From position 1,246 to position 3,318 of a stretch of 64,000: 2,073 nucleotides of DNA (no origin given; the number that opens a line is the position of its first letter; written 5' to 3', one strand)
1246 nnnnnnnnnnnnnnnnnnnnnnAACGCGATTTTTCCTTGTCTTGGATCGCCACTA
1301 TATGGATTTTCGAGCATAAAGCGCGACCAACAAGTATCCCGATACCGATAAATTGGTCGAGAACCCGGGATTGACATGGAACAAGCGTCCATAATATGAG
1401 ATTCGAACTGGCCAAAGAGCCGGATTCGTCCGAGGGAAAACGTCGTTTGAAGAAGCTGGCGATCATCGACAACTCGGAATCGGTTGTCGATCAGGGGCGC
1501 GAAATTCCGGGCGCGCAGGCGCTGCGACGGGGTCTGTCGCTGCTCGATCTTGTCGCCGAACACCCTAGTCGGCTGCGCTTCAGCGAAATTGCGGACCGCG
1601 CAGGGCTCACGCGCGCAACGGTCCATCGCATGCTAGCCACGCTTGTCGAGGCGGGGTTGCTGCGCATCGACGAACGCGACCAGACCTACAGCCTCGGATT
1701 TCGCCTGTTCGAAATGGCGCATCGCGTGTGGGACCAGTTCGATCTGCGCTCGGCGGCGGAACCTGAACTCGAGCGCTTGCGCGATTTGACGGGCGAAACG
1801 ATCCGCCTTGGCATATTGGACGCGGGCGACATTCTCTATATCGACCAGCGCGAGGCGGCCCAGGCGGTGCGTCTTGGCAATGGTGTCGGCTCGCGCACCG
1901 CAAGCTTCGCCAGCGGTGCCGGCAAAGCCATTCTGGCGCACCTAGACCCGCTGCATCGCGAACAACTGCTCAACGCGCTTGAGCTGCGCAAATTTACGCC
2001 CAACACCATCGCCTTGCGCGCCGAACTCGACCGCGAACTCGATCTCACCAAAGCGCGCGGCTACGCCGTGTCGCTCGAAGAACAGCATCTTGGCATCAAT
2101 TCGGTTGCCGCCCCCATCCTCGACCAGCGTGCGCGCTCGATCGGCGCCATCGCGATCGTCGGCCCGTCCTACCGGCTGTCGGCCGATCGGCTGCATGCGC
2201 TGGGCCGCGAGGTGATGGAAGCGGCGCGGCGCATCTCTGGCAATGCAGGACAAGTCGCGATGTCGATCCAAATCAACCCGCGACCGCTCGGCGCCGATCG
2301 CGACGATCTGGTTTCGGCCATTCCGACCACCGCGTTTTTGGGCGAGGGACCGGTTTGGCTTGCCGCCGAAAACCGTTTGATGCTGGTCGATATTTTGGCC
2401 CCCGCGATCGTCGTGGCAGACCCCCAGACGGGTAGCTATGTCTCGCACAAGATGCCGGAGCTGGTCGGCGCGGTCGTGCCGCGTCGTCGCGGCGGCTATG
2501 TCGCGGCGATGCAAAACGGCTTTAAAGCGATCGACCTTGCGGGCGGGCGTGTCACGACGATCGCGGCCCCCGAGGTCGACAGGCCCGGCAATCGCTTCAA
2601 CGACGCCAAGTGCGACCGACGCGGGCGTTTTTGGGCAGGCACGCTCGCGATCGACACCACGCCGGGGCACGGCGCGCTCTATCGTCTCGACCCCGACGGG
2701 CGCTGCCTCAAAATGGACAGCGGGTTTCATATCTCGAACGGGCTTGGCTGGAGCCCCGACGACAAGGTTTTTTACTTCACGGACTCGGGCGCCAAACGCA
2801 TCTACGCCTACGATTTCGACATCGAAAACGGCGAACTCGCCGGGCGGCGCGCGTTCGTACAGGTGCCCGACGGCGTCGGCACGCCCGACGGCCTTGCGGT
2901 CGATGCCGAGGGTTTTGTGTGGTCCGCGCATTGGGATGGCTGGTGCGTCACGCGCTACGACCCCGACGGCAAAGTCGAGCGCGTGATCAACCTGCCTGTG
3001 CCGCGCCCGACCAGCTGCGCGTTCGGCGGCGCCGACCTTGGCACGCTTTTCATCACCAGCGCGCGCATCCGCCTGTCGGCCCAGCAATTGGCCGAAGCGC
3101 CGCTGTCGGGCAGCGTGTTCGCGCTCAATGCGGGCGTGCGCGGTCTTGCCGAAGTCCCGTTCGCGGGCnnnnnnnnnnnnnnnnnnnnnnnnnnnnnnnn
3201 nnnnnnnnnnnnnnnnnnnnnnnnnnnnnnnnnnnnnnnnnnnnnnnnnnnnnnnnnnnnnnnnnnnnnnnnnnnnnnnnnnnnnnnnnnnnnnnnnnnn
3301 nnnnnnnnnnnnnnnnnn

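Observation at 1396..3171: IclR regulator fused in frame to an SMP-30/gluconolactonase beta-propeller domain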

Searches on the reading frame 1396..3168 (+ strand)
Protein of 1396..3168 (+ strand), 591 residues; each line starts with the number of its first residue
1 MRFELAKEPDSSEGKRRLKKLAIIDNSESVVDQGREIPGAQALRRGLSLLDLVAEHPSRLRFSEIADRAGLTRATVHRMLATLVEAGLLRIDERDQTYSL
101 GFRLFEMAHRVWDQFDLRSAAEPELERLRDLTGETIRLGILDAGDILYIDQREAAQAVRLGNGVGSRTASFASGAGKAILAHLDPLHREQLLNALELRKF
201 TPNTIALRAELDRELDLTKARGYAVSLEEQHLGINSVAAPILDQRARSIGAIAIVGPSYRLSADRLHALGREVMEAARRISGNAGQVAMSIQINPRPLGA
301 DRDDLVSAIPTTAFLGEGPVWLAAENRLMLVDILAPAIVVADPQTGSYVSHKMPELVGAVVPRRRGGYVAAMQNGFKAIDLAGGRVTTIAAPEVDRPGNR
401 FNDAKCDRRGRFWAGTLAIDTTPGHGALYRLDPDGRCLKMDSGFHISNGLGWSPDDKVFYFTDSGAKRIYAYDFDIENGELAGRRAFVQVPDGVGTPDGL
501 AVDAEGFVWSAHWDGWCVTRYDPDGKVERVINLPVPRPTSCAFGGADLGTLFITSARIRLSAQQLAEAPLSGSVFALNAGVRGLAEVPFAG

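Call 3: search_protein_families(library=pfam, proteins=[window:1396-3168:+], max_evalue=0.01)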
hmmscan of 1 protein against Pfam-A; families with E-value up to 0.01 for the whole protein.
window:1396-3168:+ (591 aa): 16 families
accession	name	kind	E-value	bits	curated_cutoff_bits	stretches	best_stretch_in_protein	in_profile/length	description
PF08450.18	SGL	-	2.9e-90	302.6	26.3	1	315-557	1-246/246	SMP-30/Gluconolactonase/LRE-like region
PF01614.24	IclR_C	-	2.7e-41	141.5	24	1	111-281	3-173/174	Bacterial transcriptional regulator IclR C-terminal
PF09339.16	HTH_IclR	-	9.3e-18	64.2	22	1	42-92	1-51/52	IclR helix-turn-helix domain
PF12802.13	MarR_2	-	8e-08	32.8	27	1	48-95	9-58/61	MarR family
PF13545.12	HTH_Crp_2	-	1.2e-05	25.6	27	1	60-91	23-54/70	Crp-like helix-turn-helix domain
PF01047.28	MarR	-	2.2e-05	24.7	24.6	1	48-90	7-48/59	MarR family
PF13412.12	HTH_24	-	2.3e-05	24.3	21.9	1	49-90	8-48/48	Winged helix-turn-helix DNA-binding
PF25213.1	HVO_A0261_N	-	2.6e-05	24.5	35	1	48-100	15-63/86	HVO_A0261 N-terminal domain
PF08100.18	Dimerisation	-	2.7e-05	24.4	25.6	1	47-100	28-83/93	O-methyltransferase dimerisation domain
PF12840.13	HTH_20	-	0.00061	20.2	27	1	63-90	22-49/51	Helix-turn-helix domain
PF01022.26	HTH_5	-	0.0007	19.9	22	1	49-89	7-45/47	Bacterial regulatory protein, arsR family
PF08279.18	HTH_11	-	0.0017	18.6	25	1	48-92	4-47/55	HTH domain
PF01731.26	Arylesterase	-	0.0037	17.9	21.3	1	412-473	22-82/86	Arylesterase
PF13404.12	HTH_AsnC-type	-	0.004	17.4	27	0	49-78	8-36/42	AsnC-type helix-turn-helix domain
PF01978.25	TrmB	-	0.0057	16.9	25.6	0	59-95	22-58/68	Sugar-specific transcriptional regulator TrmB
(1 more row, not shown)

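Call 4: search_protein_families(library=ncbifam, proteins=[window:1396-3168:+], max_evalue=0.01)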
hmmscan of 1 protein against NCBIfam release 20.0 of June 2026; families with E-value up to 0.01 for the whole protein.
window:1396-3168:+ (591 aa): 9 families
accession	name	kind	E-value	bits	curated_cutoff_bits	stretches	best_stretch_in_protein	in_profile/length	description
NF045644.1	TransRegBhcR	equivalog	1.8e-58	197.9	350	1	39-285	21-266/267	HTH-type transcriptional regulator BhcR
TIGR02431.1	pcaR_pcaU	subfamily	9.4e-47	159.4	284.75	1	41-268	6-231/248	beta-ketoadipate pathway transcriptional regulators, PcaR/PcaU/PobR family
NF008601.2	PRK11569.1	equivalog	1.2e-41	142.7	380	1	40-284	26-272/276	glyoxylate bypass operon transcriptional repressor IclR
NF011671.1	PRK15090.1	equivalog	9.6e-38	129.9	275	1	42-285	12-254/256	DNA-binding transcriptional regulator KdgR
NF007548.0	PRK10163.1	equivalog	2.4e-35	122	406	1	39-285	20-266/271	HTH-type transcriptional repressor AllR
NF007341.0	PRK09834.1-3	equivalog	4.5e-10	39.1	269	1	41-225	8-197/274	DNA-binding transcriptional regulator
NF007339.0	PRK09834.1-1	equivalog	1.4e-09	37.6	299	1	35-281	15-263/271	DNA-binding transcriptional regulator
NF007342.0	PRK09834.1-4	equivalog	1.4e-07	30.8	251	1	41-254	12-225/263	DNA-binding transcriptional regulator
NF033788.1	HTH_metalloreg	subfamily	0.0081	15.9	55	0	47-91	14-57/77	metalloregulator ArsR/SmtB family transcription factor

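Call 5: search_solved_structures(query=window:1396-3168:+, max_evalue=0.001)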
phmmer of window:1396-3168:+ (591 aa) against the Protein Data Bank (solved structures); distinct sequences matched with E-value up to 0.001: 67 (the best 60 are shown).
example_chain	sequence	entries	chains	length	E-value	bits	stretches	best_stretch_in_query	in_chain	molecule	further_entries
4gn7_A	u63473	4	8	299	5.8e-54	186.9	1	315-591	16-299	Regucalcin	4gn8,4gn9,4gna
4gnb_A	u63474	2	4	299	6.8e-54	186.7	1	308-591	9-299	Regucalcin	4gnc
3g4e_A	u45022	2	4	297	7e-54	186.6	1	308-591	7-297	Regucalcin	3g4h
7plb_A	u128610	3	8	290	2.1e-47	165.3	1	312-584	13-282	Smp-30/Cgr1 family protein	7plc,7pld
5d9b_A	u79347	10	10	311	7.7e-35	123.8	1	315-587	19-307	Luciferin regenerating enzyme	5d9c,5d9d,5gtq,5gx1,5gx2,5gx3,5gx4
1mkm_A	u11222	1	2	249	6.2e-32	114.2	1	42-285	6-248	IclR transcriptional regulator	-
2ghs_A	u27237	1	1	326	8e-32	113.8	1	311-586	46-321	AGR_C_1268p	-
2ia2_A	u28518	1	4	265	1.8e-26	96.1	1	40-268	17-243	Putative Transcriptional Regulator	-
1tf1_A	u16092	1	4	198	7e-24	87.6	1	114-285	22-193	Negative regulator of allantoin and glyoxylate utilization operons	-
2g7u_A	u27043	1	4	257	2.4e-23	85.8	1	41-262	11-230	transcriptional regulator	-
9e6a_A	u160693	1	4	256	2e-22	82.8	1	42-267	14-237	Transcriptional regulator, IclR family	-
2o99_A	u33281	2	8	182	1.2e-21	80.2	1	118-281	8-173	Acetate operon repressor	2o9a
1td5_A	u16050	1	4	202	1.4e-21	80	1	117-281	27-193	Acetate operon repressor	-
5whm_A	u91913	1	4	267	1.4e-20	76.7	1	40-281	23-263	IclR family transcriptional regulator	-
3mq0_A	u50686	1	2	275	3e-20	75.6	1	40-285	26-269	Transcriptional repressor of the blcABC operon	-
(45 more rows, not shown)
